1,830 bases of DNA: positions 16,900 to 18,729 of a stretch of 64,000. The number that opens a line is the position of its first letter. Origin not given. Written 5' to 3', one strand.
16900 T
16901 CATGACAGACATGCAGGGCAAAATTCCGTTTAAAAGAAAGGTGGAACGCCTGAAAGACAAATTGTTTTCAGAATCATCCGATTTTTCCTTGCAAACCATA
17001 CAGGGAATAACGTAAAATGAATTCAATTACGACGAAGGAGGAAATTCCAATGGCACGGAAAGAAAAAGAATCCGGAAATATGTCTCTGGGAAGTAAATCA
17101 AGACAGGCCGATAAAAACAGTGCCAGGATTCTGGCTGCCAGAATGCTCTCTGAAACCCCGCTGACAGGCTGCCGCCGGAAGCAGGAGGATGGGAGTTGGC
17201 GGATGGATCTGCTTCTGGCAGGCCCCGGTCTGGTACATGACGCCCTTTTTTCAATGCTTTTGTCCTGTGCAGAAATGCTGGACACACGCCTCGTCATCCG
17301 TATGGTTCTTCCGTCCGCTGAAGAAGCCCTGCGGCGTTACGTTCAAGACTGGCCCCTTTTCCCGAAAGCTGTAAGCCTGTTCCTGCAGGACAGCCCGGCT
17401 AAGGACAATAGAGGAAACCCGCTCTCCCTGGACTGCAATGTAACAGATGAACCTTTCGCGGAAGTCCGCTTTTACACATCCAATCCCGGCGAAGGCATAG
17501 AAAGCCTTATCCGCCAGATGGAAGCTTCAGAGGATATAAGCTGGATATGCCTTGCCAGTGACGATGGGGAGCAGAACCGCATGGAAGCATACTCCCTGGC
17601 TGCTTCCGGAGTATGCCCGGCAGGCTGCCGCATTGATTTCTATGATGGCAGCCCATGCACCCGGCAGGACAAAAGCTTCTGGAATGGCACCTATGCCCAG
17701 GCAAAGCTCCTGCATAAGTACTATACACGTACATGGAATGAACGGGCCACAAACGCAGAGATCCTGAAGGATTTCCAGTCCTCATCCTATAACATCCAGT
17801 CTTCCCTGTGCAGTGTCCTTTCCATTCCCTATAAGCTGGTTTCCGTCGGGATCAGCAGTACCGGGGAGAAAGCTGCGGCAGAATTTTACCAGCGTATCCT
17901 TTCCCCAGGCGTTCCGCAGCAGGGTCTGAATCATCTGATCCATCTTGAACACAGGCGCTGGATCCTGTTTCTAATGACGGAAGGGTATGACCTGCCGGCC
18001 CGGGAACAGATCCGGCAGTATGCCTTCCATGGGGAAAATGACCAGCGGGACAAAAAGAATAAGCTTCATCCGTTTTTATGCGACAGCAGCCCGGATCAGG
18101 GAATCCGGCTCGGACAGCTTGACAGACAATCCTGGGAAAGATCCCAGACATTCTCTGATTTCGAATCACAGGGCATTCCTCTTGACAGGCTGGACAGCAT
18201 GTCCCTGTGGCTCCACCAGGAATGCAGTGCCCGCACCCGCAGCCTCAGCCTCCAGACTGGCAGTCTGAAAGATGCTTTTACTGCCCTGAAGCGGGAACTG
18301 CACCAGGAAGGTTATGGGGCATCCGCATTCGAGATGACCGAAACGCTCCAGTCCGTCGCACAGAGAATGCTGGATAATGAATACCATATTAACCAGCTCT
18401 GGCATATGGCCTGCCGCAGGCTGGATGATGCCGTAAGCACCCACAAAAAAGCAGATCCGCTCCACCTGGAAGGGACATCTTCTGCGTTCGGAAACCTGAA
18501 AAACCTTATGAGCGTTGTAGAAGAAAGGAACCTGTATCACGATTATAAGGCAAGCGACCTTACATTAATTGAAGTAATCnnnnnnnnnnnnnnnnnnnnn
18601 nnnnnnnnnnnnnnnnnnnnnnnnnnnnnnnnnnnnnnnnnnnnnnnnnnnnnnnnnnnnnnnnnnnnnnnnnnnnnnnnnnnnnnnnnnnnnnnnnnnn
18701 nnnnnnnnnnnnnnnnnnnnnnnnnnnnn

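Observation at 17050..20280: Divergently transcribed giant protein ends in a Card1-like (CARF-like Rossmann + PD-(D/E)xK) sensor-nuclease: possible signal-activated effector for the neighbouring TIR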

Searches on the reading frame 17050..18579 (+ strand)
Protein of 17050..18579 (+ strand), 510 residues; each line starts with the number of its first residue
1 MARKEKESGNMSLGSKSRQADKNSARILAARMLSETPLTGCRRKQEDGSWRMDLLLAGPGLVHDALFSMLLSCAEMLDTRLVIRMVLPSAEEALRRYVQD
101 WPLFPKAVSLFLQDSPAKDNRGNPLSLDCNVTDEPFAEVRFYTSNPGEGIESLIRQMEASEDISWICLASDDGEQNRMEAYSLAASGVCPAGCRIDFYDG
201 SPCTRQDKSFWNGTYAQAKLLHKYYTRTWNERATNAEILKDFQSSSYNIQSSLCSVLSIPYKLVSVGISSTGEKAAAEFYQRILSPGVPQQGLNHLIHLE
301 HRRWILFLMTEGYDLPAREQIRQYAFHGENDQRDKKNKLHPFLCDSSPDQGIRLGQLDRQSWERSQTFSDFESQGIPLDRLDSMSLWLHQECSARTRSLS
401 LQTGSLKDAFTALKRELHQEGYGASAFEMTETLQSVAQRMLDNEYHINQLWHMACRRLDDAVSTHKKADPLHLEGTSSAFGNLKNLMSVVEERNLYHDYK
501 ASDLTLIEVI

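Call 38: predict_structure(alignment_id=A3)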
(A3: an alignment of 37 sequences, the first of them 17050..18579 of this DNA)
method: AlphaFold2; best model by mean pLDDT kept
length: 510 residues; sequences in the alignment: 37
mean_pLDDT: 89.3   pTM: 0.89
mean pLDDT of the five models: 89.3, 89.3, 89.0, 87.6, 87.6
residues with pLDDT >= 90: 381; 70-90: 102; 50-70: 10; < 50: 17
segments of 3 or more residues with pLDDT < 50: 1-17
pLDDT, mean of each block of 10 residues (from residue 1): 27 39 88 92 93 95 96 95 97 97 98 96 94 96 88 93 95 92 86 88 76 93 83 85 91 95 93 92 92 95 97 96 89 93 94 90 81 88 94 91 92 95 94 97 91 93 86 85 94 91 87
secondary structure, 60 per line:
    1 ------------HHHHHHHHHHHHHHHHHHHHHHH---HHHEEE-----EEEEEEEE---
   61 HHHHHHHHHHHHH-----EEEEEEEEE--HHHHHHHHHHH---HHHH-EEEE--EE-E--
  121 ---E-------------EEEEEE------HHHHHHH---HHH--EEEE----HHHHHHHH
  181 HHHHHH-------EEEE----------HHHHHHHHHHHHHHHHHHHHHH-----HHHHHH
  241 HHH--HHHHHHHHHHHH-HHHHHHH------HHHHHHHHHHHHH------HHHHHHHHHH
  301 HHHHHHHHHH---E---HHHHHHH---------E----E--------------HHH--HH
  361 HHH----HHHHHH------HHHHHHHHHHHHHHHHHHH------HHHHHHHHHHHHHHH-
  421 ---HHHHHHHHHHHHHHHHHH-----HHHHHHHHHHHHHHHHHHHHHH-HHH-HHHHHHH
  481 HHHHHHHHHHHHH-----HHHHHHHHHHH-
elements in order: H13-35 E42-44 E50-57 H61-73 E79-87 H90-100 H104-107 E109-112 E138-143 H150-156 E165-168 H173-186 E194-197 H208-229 H235-243 H246-257 H259-265 H272-284 H291-310 H318-324 H359-363 H368-373 H380-398 H405-419 H424-441 H447-468 H474-493 H499-509

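Call 41: fold_search(model_id=the predicted structure, library=pdb)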
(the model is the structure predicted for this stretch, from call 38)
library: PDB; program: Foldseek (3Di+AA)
matches with E <= 10: 525; with E <= 0.001: 0
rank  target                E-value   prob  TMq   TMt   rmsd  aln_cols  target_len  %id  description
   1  8smn_A                8.3e-02  0.21  0.13  0.13  21.5       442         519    8  Xenopus laevis hyaluronan synthase 1, nascent HA polymer bound state (released 2024-05-01)
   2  4efk_B                8.7e-02  0.66  0.16  0.27  16.5       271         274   10  Pantothenate synthetase in complex with N,N-DIMETHYLTHIOPHENE-3-SULFONAMIDE (released 2013-03-13)
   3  4mq6_B                1.1e-01  0.66  0.16  0.28  16.1       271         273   10  Pantothenate synthase in complex with 2-(5-methoxy-2-(tosylcarbamoyl)-1H-indol-1-yl)acetic acid (released 2014-08-27)
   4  3mwj_A                1.1e-01  0.60  0.17  0.31  10.5       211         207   13  Q28E mutant of HERA N-terminal RecA-like domain, apo form (released 2011-03-23)
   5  1fuu_A                1.5e-01  0.69  0.15  0.31   9.7       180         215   12  YEAST INITIATION FACTOR 4A (released 2000-11-29)
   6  3img_B                1.5e-01  0.60  0.17  0.28  16.3       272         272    9  Crystal Structure of Mycobacterium Tuberculosis Pantothenate Synthetase at 1.8 Ang resolution in a ternary complex wit (released 2009-10-13)
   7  4cbh_C                1.6e-01  0.28  0.15  0.21  19.8       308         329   12  Pestivirus NS3 helicase (released 2015-01-21)
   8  4mun_B                1.8e-01  0.54  0.16  0.28  16.3       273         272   10  Crystal structure of pantothenate synthetase in complex with 2-(5-methoxy-2-(2-nitro-4-(trifluoromethyl)phenylsulfonyl (released 2014-08-27)
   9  4cbh_B                1.8e-01  0.33  0.16  0.23  19.4       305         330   11  Pestivirus NS3 helicase (released 2015-01-21)
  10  4cbh_A                1.8e-01  0.25  0.15  0.21  19.6       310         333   12  Pestivirus NS3 helicase (released 2015-01-21)
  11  2gxs_B                1.9e-01  0.51  0.16  0.32  11.1       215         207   13  HERA N-terminal domain in complex with AMP, crystal form 2 (released 2006-08-22)
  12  5f98_C                1.9e-01  0.15  0.15  0.13  22.5       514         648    8  Crystal structure of RIG-I in complex with Cap-0 RNA (released 2016-01-13)
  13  4efk_A                2.1e-01  0.54  0.17  0.28  16.0       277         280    9  Pantothenate synthetase in complex with N,N-DIMETHYLTHIOPHENE-3-SULFONAMIDE (released 2013-03-13)
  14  3ioe_B                2.2e-01  0.41  0.16  0.26  16.1       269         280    9  Crystal Structure of Mycobacterium Tuberculosis Pantothenate Synthetase at 1.95 Ang resolution in complex with 5'-deox (released 2009-12-01)
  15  4cbl_A                2.4e-01  0.51  0.16  0.16   8.6       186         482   11  Pestivirus NS3 helicase (released 2015-01-21)
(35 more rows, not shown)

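Call 43: search_protein_families(library=pfam, proteins=[window:17050-18579:+], max_evalue=10)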
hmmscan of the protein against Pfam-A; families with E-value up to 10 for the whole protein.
window:17050-18579:+ (510 aa): 0 families

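Call 103: fold_search(model_id=the predicted structure, library=viral)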
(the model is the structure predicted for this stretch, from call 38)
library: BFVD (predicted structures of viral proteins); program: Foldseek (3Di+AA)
matches with E <= 10: 267; with E <= 0.001: 0
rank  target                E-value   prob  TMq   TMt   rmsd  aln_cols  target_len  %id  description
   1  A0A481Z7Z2            4.6e-02  0.82  0.17  0.33  12.0       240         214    9  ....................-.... protein [Pithovirus LCPAC302]
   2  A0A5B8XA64            5.0e-02  0.13  0.12  0.14  21.1       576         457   10  Putative helicase/primase complex protein [African swine fever virus]
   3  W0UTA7                1.1e-01  0.08  0.12  0.11  30.6       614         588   10  (no name in the UniProt tables at hand)
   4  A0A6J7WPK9            1.9e-01  0.23  0.16  0.12  16.5       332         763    9  Prohead protease [uncultured Caudovirales phage]
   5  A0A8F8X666            2.0e-01  0.11  0.14  0.08  21.3       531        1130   10  (no name in the UniProt tables at hand)
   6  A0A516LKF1            2.4e-01  0.08  0.10  0.11  20.9       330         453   12  (no name in the UniProt tables at hand)
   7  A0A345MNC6            2.6e-01  0.21  0.18  0.13  23.2       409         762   11  (no name in the UniProt tables at hand)
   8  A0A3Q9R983            2.7e-01  0.08  0.10  0.11  21.6       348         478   10  Sliding-clamp-loader large subunit [Escherichia phage vB_EcoM_005]
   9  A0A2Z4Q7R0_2          3.0e-01  0.08  0.11  0.06  39.9       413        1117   12  Tape measure protein [Gordonia phage Suzy]
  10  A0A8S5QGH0            3.3e-01  0.47  0.17  0.14  10.1       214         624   12  Chromatin remodeling complex ATPase [Myoviridae sp. ctdNl2]
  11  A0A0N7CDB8            3.6e-01  0.08  0.13  0.14  27.6       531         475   11  Uncharacterized protein [Salmonella phage 38]
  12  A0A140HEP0            3.9e-01  0.60  0.22  0.12   8.7       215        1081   10  Putative polyprotein (Fragment) [Hermitage virus]
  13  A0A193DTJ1            4.1e-01  0.33  0.16  0.20  14.8       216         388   12  Global transactivator-like protein truncated [Autographa californica nuclear polyhedrosis virus]
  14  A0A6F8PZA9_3          4.5e-01  0.35  0.19  0.09   9.6       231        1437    9  Genome polyprotein (Fragment) [Culex tritaeniorhynchus flavi-like virus]
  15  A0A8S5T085            5.7e-01  0.09  0.14  0.14  19.7       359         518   10  Terminase large subunit [Podoviridae sp. ctxqo3]
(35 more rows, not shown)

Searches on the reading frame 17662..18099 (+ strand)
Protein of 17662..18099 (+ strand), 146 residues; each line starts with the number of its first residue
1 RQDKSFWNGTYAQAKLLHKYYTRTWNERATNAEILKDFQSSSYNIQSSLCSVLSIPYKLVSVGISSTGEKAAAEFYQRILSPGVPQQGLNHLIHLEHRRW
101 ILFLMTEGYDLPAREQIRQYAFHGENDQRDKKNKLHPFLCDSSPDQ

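Call 49: search_solved_structures(query=A5, max_evalue=10, show_alignments=3)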
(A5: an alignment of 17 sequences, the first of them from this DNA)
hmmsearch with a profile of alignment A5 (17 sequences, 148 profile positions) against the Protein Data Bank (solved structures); distinct sequences matched with E-value up to 10: 0.

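Call 92: search_protein_families(library=pfam, alignment_id=A5, max_evalue=10)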
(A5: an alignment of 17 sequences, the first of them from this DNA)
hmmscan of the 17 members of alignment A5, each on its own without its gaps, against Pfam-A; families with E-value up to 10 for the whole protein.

A. member 1, seq(146 aa): 0 families

B. families by the number of members that match (of 17 scanned): 5 families
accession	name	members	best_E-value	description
PF12417.13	DUF3669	1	0.027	Zinc finger protein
PF07769.19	PsiF_repeat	1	0.049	psiF repeat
PF05459.17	Herpes_UL69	1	0.073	Herpesvirus transcriptional regulator family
PF08157.16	NUC129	1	0.14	NUC129 domain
PF22547.2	2H-SAK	1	0.19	Swiss Army Knife, 2H phosphoesterase domain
